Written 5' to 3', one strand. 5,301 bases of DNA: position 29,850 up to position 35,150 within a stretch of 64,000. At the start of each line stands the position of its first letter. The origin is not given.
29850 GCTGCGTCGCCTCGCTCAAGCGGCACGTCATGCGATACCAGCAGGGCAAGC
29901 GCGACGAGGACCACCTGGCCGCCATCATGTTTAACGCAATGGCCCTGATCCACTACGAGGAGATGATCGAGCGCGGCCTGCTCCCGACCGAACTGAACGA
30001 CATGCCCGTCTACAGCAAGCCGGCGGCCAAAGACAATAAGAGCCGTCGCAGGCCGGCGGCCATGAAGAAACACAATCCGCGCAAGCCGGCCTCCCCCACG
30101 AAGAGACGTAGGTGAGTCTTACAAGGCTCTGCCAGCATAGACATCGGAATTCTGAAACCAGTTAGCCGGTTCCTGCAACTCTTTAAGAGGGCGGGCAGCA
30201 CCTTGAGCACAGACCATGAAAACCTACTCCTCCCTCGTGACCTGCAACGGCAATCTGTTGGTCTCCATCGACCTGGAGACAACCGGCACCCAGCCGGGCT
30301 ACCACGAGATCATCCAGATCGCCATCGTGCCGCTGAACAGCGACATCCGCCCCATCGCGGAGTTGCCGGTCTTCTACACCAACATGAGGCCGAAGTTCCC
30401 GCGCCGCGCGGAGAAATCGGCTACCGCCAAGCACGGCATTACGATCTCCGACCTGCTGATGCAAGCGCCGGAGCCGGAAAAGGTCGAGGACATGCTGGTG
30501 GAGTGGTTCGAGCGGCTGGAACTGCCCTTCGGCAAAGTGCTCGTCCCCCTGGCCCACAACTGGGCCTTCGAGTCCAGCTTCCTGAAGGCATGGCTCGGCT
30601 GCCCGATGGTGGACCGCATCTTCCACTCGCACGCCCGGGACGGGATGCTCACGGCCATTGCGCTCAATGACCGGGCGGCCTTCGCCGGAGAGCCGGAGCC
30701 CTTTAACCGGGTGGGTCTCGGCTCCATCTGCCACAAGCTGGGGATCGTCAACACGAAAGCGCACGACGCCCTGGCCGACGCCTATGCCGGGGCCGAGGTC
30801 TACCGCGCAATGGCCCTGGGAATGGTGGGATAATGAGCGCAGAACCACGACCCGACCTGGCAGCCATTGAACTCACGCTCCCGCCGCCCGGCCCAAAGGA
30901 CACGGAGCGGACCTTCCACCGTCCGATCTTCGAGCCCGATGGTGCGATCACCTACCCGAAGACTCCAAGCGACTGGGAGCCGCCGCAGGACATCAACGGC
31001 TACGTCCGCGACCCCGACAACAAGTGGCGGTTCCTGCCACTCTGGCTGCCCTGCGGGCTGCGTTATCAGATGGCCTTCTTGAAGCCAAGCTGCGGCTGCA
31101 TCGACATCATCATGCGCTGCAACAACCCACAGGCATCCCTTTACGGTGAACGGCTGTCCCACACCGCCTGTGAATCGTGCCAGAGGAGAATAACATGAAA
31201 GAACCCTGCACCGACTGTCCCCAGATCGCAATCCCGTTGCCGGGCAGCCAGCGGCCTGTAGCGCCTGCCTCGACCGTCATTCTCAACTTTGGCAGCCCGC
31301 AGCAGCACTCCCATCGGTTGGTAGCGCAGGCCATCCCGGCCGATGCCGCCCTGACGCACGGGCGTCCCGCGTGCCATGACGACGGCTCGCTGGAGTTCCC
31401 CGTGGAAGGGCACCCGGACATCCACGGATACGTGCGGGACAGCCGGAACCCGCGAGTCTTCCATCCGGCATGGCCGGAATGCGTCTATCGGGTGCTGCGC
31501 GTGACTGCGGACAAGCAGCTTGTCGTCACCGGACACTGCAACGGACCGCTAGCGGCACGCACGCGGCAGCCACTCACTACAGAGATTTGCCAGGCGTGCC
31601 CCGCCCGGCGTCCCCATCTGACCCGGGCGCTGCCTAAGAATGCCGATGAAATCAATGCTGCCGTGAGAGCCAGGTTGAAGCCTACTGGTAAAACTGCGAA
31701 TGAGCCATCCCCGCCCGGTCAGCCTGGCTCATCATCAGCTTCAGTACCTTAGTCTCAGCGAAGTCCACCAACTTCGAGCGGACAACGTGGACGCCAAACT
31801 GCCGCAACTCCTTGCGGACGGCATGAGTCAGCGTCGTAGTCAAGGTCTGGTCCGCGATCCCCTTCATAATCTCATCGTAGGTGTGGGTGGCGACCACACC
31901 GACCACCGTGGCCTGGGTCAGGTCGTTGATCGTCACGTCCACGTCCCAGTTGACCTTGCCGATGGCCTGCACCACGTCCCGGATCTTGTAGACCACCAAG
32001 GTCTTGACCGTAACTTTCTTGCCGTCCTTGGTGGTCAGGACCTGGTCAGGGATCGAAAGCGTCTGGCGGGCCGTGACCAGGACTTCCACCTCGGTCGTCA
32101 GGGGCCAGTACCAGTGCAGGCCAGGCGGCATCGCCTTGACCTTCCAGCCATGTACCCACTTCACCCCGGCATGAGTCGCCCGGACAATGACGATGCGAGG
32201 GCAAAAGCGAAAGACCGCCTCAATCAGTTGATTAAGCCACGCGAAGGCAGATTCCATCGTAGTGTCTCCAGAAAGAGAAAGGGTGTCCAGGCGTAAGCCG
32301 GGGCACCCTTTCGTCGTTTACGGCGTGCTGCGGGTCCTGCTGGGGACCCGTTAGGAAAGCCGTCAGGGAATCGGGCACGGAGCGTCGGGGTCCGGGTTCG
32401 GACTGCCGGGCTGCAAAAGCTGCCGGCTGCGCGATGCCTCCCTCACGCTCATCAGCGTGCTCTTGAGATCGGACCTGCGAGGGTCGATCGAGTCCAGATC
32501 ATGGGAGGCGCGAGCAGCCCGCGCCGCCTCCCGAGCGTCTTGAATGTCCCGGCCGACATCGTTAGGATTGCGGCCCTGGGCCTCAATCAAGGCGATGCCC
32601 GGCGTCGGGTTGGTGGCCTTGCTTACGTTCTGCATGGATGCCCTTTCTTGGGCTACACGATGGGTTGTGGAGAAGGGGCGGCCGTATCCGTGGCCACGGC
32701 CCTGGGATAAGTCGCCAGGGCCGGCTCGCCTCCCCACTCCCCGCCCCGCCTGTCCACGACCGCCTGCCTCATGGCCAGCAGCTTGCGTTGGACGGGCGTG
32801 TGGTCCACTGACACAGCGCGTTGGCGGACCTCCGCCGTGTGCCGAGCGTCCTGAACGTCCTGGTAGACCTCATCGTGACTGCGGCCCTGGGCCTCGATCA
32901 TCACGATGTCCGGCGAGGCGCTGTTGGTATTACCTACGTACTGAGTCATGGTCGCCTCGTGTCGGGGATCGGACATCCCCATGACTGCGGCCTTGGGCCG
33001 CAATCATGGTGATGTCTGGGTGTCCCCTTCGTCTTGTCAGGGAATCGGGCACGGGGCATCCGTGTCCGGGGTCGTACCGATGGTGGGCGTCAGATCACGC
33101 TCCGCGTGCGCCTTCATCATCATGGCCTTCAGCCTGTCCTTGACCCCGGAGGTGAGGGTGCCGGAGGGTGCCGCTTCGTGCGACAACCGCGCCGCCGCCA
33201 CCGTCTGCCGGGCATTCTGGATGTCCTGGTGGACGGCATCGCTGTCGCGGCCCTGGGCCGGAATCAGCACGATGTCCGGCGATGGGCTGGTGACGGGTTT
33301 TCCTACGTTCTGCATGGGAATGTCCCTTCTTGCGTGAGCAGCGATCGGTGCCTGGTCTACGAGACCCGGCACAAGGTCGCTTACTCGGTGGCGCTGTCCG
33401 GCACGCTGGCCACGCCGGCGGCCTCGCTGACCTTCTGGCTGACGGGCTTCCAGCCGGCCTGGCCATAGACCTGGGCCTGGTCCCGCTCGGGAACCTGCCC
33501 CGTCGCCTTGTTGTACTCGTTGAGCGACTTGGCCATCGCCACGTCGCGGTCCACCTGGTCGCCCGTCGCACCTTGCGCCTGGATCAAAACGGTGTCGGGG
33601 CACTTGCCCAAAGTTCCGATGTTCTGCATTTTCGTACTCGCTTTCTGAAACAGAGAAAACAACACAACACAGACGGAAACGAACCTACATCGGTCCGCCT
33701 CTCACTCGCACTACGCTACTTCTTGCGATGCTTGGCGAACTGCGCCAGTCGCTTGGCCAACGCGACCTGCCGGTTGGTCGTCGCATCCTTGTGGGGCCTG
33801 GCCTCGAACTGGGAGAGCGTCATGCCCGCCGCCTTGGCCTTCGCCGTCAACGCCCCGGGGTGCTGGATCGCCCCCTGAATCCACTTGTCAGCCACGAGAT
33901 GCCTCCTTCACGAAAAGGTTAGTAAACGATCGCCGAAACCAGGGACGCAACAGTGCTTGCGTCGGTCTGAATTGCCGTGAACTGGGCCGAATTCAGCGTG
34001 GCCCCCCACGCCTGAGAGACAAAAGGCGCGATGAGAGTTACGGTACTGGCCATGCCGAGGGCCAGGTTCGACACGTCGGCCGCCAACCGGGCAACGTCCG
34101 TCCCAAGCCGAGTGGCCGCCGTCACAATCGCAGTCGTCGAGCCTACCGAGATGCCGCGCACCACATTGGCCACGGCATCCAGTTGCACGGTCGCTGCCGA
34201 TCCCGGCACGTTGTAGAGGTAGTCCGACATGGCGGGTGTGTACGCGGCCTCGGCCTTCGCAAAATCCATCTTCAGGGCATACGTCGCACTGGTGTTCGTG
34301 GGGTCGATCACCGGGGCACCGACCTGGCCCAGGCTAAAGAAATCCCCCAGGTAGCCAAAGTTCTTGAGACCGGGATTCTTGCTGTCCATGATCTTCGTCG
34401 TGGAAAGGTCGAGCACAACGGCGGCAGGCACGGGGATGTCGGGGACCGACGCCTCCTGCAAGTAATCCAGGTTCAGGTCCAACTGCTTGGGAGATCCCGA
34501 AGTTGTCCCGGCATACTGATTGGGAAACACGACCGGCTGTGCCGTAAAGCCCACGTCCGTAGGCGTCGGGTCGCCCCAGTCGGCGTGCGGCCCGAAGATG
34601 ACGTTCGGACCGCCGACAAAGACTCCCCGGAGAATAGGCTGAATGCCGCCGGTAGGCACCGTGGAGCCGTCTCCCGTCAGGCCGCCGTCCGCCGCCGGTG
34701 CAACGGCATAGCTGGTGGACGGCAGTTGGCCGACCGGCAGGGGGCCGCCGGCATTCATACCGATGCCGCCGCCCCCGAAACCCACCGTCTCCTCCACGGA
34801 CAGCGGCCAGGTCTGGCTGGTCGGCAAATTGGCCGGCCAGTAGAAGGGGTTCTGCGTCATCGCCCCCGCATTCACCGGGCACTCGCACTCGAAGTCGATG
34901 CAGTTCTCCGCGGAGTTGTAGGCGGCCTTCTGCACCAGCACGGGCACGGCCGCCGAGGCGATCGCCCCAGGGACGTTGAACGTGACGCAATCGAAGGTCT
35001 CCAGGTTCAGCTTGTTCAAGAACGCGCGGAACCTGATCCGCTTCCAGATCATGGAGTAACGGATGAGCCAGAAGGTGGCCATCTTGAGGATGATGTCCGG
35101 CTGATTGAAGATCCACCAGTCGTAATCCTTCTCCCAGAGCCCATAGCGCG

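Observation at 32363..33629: Tandem array of four diverged small paralogous genes next to an SPFH gene, in the position of the usual lysis cassette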

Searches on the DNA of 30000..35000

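Call 51: search_rna_families(source=window, start=30000, end=35000, threshold=evalue, max_evalue=1)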
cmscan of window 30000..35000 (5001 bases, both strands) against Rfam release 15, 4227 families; matches with E-value up to 1: 0.
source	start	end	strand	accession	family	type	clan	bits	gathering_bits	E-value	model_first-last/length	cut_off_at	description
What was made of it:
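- Rfam gives no match (call 51).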

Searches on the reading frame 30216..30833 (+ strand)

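Call 3: search_protein_families(library=pfam, proteins=[window:30216-30833:+], max_evalue=0.1)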
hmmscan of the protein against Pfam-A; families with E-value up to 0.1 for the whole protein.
window:30216-30833:+ (205 aa): 2 families
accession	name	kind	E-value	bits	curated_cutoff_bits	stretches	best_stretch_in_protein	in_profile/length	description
PF00929.31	RNase_T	-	4.9e-16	60.1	24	1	16-196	1-164/164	Exonuclease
PF16473.11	Rv2179c-like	-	0.012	15.8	27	0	16-67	3-51/177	3'-5' exoribonuclease Rv2179c-like domain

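Call 4: search_protein_families(library=phrogs, proteins=[window:30216-30833:+], max_evalue=0.1)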
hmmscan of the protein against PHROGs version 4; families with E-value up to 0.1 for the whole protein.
window:30216-30833:+ (205 aa): 3 families
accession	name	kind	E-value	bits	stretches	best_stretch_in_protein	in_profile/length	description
phrog_192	-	DNA, RNA and nucleotide metabolism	1.9e-26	94.3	1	15-200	108-271/397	DNA polymerase exonuclease subunit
phrog_14632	-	DNA, RNA and nucleotide metabolism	1.2e-06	28.6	1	15-197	84-240/380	DNA polymerase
phrog_255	-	DNA, RNA and nucleotide metabolism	0.081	12.9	0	14-58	181-223/436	exonuclease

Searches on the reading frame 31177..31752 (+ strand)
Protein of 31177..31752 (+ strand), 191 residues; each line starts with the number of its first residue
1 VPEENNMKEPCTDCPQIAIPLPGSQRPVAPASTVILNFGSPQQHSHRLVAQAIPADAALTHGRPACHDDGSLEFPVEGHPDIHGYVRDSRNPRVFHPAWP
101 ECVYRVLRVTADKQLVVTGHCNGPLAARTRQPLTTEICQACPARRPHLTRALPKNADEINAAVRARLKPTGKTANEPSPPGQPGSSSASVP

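Call 3: search_protein_families(library=pfam, proteins=[window:31177-31752:+], max_evalue=0.1)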
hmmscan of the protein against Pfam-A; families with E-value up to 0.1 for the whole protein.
window:31177-31752:+ (191 aa): 0 families

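Call 4: search_protein_families(library=phrogs, proteins=[window:31177-31752:+], max_evalue=0.1)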
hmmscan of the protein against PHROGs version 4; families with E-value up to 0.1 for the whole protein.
window:31177-31752:+ (191 aa): 1 family
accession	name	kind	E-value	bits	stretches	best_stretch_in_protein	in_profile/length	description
phrog_32142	-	unknown function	0.03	15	1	72-104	30-62/71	-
